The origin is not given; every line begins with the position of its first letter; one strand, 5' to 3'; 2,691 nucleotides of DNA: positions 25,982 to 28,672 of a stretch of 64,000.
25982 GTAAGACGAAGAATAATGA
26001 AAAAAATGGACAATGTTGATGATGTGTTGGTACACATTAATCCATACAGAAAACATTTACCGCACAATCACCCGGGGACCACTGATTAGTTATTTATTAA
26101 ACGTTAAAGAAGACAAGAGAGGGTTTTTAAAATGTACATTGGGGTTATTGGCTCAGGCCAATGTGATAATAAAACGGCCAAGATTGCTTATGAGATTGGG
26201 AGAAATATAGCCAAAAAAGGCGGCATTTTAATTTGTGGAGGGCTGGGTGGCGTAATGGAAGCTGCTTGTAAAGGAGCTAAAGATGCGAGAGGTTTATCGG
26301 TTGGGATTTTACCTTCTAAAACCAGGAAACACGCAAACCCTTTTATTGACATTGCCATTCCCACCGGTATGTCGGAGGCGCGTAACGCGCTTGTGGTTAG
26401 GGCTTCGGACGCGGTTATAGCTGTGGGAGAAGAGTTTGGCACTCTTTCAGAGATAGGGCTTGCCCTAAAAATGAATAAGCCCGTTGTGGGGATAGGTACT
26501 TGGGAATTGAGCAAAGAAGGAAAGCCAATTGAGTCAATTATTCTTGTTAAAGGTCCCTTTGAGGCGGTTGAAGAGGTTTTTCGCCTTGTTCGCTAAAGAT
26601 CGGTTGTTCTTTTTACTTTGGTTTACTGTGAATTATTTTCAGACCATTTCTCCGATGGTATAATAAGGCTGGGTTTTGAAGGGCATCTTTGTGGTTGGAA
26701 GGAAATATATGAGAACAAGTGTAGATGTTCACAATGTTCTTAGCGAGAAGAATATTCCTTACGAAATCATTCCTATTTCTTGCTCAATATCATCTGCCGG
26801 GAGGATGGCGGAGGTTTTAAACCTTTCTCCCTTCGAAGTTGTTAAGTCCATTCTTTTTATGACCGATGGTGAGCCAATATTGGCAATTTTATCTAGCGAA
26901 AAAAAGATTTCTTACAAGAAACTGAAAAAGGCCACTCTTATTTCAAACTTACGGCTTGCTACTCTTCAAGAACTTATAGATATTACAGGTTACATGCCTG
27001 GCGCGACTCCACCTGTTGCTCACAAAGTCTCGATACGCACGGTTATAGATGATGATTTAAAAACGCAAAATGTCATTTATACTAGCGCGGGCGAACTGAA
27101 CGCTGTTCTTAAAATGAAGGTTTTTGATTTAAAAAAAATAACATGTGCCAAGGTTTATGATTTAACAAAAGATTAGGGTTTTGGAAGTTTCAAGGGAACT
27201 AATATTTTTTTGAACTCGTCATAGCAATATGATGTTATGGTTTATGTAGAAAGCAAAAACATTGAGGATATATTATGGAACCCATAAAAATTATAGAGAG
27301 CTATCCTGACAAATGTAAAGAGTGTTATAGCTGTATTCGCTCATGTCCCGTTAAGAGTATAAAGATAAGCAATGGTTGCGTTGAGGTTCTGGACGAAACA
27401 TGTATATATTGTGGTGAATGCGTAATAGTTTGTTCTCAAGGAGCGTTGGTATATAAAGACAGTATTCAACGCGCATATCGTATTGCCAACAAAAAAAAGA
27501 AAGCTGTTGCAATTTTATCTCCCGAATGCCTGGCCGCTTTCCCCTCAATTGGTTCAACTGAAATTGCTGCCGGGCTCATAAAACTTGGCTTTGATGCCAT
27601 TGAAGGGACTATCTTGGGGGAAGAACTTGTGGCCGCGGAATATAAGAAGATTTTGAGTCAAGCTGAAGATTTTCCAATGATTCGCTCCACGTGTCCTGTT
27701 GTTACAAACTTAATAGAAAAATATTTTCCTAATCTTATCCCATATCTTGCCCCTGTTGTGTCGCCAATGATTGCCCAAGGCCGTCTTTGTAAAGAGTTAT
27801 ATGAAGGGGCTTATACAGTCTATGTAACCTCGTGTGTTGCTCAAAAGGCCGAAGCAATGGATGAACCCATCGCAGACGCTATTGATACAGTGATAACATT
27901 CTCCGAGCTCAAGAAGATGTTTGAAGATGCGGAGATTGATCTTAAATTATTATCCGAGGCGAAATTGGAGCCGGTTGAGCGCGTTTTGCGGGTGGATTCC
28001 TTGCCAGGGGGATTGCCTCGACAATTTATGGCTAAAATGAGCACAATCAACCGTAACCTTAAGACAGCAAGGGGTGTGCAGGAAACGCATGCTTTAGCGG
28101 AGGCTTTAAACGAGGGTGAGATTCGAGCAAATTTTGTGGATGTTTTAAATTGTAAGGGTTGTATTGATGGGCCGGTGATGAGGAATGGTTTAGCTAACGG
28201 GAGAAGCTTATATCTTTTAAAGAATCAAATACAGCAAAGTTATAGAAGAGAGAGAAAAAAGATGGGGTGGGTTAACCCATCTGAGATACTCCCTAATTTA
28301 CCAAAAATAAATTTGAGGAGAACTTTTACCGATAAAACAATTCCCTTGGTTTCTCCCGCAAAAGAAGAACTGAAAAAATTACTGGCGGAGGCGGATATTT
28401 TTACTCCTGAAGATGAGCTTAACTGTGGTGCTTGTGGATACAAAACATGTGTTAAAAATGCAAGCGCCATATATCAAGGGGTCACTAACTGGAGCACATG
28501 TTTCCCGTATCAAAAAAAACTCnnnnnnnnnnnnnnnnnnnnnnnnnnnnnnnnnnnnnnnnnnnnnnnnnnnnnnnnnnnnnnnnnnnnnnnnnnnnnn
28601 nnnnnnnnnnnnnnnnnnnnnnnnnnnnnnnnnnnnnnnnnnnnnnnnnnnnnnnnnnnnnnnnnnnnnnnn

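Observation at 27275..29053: Sensory [FeFe]-hydrogenase (HydS-type) H-domain fused to a GGDEF diguanylate cyclase: a candidate H2/redox-sensing c-di-GMP synthase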

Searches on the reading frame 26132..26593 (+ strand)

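Call 29: search_protein_families(library=pfam, proteins=[window:26132-26593:+], max_evalue=0.00001)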
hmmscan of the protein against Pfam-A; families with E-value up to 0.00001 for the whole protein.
window:26132-26593:+ (154 aa): 2 families
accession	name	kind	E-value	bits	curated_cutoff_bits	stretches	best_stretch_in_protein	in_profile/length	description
PF18306.6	LDcluster4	-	2e-47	161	26.3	1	1-126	2-130/151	SLOG cluster4 family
PF02481.21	DNA_processg_A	-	3.4e-06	26.8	29.6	0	2-65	46-109/212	DNA recombination-mediator protein A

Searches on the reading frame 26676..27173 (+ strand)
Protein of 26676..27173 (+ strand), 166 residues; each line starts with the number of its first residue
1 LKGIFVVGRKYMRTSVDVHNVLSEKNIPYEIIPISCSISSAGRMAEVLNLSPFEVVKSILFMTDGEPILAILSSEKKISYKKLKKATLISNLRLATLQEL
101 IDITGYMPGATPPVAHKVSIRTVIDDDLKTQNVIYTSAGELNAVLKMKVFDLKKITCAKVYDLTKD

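Call 29: search_protein_families(library=pfam, proteins=[window:26676-27173:+], max_evalue=0.00001)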
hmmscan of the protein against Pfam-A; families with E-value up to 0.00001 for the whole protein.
window:26676-27173:+ (166 aa): 1 family
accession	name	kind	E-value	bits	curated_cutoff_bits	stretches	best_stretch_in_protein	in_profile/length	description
PF04073.20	tRNA_edit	-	3.3e-24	85.8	25.5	1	39-154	5-122/123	Aminoacyl-tRNA editing domain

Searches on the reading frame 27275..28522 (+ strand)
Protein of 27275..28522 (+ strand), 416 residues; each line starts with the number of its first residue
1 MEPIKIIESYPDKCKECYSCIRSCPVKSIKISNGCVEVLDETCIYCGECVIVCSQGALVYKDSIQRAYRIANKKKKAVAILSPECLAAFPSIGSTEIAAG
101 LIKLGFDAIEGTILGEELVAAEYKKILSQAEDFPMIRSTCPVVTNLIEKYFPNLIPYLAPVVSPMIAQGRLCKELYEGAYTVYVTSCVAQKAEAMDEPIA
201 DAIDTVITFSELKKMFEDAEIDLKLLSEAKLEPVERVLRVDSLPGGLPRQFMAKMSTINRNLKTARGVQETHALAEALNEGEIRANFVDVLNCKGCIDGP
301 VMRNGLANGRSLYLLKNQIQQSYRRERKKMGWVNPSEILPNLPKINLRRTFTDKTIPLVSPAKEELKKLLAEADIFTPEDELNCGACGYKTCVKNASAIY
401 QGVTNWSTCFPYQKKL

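Call 21: search_solved_structures(query=window:27275-28522:+, max_evalue=0.01, show_alignments=4)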
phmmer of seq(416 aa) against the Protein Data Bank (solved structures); distinct sequences matched with E-value up to 0.01: 64 (the best 60 are shown).
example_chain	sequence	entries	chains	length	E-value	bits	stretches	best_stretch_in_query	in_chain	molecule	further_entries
8a6t_A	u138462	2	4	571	9e-24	87.5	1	38-230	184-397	Electron bifurcating hydrogenase subunit HydA1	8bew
6gm4_A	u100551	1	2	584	3.7e-16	62.4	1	40-234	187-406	Iron hydrogenase 1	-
6gly_A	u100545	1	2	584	5.5e-16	61.8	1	40-234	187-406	Iron hydrogenase 1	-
7q4v_A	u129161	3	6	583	6.3e-16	61.6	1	39-225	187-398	Iron hydrogenase HydA1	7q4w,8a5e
6glz_A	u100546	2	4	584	6.6e-16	61.6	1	40-234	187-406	Iron hydrogenase 1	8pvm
7qhf_A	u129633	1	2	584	7e-16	61.5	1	40-234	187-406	Iron hydrogenase 1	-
6gm8_A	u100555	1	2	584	7.1e-16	61.5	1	40-234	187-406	Iron hydrogenase 1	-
6gm0_A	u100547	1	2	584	8.2e-16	61.3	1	40-234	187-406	Iron hydrogenase 1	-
4xdd_A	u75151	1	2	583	8.7e-16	61.2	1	40-234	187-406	Iron hydrogenase 1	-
4xdc_A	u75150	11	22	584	8.7e-16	61.2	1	40-234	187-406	Iron hydrogenase 1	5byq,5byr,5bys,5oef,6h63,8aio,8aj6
6gm3_A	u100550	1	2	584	9.1e-16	61.1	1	40-234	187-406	Iron hydrogenase 1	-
1c4a_A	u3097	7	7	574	9.6e-16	61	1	40-234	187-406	PROTEIN (FE-ONLY HYDROGENASE) | PROTEIN (PERIPLASMIC HYDROGENASE 1) | Iron hydrogenase 1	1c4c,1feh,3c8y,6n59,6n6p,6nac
6gm1_A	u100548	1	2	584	1e-15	61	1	40-234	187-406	Iron hydrogenase 1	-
5la3_A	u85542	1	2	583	1e-15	60.9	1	40-234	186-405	Iron hydrogenase 1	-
6gm2_A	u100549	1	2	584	1.1e-15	60.9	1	40-234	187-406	Iron hydrogenase 1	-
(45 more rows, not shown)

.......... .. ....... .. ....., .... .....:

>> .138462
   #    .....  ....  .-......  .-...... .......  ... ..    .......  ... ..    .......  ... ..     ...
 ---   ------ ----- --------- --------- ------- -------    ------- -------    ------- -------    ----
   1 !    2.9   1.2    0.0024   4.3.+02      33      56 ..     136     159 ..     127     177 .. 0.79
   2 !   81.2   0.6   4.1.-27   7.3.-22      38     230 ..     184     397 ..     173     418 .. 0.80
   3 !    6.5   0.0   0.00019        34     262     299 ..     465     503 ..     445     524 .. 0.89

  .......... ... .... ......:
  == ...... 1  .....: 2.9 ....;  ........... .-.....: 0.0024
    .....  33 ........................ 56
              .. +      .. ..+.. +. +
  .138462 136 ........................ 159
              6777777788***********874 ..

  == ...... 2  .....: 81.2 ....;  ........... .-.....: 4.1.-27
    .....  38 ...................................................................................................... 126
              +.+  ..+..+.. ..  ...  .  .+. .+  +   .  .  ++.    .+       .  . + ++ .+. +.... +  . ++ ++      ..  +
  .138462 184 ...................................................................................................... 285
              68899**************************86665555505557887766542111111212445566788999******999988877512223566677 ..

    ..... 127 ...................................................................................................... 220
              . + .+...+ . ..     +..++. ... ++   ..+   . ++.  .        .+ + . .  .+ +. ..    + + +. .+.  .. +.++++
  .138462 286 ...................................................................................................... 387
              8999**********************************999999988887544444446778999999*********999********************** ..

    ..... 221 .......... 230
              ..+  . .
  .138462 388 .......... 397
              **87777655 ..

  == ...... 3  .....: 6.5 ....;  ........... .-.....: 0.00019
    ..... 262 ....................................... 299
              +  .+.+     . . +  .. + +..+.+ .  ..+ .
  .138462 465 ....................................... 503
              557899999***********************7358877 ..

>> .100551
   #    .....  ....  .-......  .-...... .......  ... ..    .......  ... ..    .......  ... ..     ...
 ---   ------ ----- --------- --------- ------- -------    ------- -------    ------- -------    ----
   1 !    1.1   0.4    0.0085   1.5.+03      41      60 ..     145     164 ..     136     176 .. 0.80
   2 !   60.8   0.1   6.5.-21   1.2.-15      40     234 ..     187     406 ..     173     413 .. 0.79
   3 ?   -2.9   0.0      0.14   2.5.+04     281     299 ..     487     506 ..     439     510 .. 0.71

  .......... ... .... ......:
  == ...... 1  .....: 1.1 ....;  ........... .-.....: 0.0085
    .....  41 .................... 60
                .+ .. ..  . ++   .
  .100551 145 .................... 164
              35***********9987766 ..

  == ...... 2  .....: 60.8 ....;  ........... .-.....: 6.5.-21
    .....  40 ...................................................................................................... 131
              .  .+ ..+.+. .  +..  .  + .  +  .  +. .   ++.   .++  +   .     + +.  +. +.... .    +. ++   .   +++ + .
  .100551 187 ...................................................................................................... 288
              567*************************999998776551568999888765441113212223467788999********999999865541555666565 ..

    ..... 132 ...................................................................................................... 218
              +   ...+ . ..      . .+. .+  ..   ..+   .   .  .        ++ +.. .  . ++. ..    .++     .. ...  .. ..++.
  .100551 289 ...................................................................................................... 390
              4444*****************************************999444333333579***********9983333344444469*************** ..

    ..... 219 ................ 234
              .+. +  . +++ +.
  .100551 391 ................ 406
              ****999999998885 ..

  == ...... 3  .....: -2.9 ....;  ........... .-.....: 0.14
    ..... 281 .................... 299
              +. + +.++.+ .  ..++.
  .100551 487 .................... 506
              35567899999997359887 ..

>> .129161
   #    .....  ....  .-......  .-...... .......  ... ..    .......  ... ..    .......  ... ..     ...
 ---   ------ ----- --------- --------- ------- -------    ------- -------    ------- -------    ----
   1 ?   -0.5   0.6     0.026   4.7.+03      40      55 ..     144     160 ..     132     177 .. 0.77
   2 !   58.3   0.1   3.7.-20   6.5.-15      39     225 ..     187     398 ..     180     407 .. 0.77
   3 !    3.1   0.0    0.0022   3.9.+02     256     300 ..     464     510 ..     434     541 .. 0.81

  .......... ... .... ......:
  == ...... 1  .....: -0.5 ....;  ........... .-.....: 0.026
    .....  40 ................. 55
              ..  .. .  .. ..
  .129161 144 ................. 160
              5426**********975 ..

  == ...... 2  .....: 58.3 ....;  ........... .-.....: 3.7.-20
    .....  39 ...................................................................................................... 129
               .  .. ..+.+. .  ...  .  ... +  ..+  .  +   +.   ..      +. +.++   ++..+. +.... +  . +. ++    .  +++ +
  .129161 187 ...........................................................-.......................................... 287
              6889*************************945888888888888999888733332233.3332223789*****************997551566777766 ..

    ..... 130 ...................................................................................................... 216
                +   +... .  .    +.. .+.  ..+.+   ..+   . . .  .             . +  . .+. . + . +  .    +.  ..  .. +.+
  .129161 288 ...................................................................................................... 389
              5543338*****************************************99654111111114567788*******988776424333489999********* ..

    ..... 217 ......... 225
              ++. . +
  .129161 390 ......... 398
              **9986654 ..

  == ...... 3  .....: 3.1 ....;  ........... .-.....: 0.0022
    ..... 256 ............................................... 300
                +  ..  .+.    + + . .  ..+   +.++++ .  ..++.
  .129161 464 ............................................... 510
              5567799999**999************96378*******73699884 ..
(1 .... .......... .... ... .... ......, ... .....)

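Call 60: find_related_loci(query=A2, collection=genome_contigs, flank=10000)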
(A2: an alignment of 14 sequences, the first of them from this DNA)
Query A2 (356 aa) in genome_contigs; peptide patterns used: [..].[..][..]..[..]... (x = any residue, [..] = any of these).
600 stretches matched a pattern (row limit reached: there are more); 549 encode a relative of the query (tblastn E <= 1e-3); the best 80 are kept; 80 distinct loci.
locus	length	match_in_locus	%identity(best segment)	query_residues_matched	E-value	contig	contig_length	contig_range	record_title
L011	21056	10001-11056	43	15-356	2e-87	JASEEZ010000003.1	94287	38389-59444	MAG: Actinomycetota bacterium isolate Yes46-11 NODE_3_length_94287_cov_15.381038, whole genome shotgun sequence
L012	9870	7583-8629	39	3-356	6e-83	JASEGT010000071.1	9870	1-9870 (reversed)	MAG: Actinomycetota bacterium isolate Yes70-03 NODE_71_length_9870_cov_5.581355, whole genome shotgun sequence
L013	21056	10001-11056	37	2-356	9e-72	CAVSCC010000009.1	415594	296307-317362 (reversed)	MAG: uncultured Coriobacteriia bacterium isolate MFD02979.bin.2.170 genome assembly, contig: contig_49275, whole genome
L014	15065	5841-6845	37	14-356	6e-71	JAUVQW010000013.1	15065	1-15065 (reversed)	MAG: Actinomycetes bacterium isolate CSMAG_698 CSMAG_698_k127_14938313_length_15065_cov_22.5032, whole genome shotgun se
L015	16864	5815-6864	37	2-356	2e-68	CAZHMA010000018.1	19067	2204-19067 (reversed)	MAG TPA_asm: uncultured Eubacteriales bacterium isolate SRP302447_co3_20 genome assembly, contig: NODE_8006_length_19067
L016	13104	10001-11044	35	2-356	1e-68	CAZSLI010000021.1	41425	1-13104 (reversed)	MAG TPA_asm: uncultured Eubacteriales bacterium isolate binchicken_co152_201 genome assembly, contig: NODE_1108_length_4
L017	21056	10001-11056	34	2-356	3e-67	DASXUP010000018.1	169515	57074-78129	MAG TPA_asm: Coriobacteriia bacterium isolate SMAG_U4721 k141_75349, whole genome shotgun sequence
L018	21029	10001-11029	37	4-353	5e-66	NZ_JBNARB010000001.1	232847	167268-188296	MAG: Thermovenabulum sp. isolate Kamch4316-2DMB-04 bin21.fa-1, whole genome shotgun sequence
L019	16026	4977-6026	35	2-355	1e-65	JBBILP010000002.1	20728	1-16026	MAG: Actinomycetota bacterium isolate BQS170218_bin_211 NODE_1469_length_20728_cov_2.52298, whole genome shotgun sequenc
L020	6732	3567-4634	33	3-353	4e-63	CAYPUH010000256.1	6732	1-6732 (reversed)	MAG TPA_asm: uncultured Cytophagia bacterium isolate binchicken_co15_103 genome assembly, contig: NODE_10273_length_6732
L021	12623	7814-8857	34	4-353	1e-61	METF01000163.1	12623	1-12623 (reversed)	MAG: candidate division KSB1 bacterium RBG_16_48_16 RBG_16_scaffold_32559, whole genome shotgun sequence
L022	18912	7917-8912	36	19-355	2e-61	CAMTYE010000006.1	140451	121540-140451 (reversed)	MAG: uncultured actinobacterium isolate G04_MAG_00041 genome assembly, contig: G04_MAG_00041_000000000006, whole genome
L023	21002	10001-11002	35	17-353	3e-61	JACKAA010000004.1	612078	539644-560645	MAG: Ignavibacteriales bacterium isolate HK-STAS-BACT-78 HK-STAS-BACT-78_4, whole genome shotgun sequence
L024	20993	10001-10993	36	8-353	4e-61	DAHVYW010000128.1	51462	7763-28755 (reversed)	MAG TPA_asm: Bacillota bacterium isolate clean791 k141_1256532, whole genome shotgun sequence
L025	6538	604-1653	33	2-353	9e-60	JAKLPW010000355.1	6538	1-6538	MAG: Anaerolineae bacterium isolate bin N2.130 k141_378897, whole genome shotgun sequence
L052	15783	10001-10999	34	17-353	4e-55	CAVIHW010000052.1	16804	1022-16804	Oscillospiraceae bacterium isolate G02653-L1_cleanbin_000007 genome assembly, contig: Spades_G02653-L1_contig_2378, whol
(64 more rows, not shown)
